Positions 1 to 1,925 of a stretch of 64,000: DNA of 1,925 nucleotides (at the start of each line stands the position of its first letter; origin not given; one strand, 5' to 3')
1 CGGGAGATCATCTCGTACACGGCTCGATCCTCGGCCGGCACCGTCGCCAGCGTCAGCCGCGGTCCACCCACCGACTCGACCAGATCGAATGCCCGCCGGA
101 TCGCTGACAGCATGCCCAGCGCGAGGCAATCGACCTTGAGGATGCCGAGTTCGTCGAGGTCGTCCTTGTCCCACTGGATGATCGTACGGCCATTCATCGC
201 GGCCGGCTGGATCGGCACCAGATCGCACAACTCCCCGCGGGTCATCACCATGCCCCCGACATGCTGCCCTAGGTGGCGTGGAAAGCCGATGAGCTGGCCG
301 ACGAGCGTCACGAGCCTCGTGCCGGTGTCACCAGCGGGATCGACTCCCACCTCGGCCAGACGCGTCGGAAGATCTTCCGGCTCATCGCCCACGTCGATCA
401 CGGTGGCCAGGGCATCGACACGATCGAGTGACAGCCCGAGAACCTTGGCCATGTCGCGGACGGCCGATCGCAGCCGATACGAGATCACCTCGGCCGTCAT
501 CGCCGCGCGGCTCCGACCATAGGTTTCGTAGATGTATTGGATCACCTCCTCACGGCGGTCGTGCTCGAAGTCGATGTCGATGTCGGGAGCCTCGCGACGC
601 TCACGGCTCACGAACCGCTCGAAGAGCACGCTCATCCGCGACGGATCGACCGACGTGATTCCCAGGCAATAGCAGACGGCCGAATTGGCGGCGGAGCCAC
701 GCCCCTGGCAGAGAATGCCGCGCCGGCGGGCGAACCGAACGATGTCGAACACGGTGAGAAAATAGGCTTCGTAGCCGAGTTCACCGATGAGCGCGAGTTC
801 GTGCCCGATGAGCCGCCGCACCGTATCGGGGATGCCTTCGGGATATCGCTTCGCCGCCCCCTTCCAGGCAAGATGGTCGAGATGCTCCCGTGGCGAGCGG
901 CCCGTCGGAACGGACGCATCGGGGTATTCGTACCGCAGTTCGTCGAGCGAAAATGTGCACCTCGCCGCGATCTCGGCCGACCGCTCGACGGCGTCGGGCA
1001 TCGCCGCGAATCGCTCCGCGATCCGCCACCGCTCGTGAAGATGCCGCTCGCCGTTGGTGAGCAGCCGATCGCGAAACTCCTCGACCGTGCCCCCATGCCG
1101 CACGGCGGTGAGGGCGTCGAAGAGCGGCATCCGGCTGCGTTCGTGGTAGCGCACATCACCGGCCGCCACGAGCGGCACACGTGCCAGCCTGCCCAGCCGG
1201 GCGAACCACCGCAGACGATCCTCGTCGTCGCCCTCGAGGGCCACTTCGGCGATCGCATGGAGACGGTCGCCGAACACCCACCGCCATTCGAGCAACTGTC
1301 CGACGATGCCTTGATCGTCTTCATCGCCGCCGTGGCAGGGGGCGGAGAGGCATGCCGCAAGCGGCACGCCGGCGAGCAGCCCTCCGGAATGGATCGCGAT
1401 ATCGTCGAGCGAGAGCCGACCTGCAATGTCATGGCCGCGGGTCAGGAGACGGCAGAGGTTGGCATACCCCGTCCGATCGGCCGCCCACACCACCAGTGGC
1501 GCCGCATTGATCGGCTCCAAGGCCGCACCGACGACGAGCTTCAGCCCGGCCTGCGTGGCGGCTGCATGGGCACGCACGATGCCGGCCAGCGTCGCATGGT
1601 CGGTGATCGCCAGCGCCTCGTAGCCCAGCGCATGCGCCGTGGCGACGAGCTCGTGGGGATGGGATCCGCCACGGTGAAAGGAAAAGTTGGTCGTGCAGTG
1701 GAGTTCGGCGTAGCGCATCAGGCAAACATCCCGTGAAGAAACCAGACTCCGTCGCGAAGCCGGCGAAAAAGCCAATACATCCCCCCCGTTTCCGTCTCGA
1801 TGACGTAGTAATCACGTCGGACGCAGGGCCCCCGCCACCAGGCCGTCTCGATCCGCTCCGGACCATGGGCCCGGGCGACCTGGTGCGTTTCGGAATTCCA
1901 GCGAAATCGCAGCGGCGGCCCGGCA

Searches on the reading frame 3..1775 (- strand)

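Call 34: search_protein_families(library=pfam, proteins=[window:3-1775:-], max_evalue=0.001)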
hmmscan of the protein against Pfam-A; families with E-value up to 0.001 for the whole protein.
window:3-1775:- (591 aa): 2 families
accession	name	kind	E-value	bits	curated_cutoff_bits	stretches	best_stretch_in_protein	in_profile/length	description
PF07733.18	DNA_pol3_alpha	-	3.4e-83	279.7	23.9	1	297-552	1-260/260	Bacterial DNA polymerase III alpha NTPase domain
PF02811.25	PHP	-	4.5e-17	63.3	26.4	1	24-137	1-122/164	PHP domain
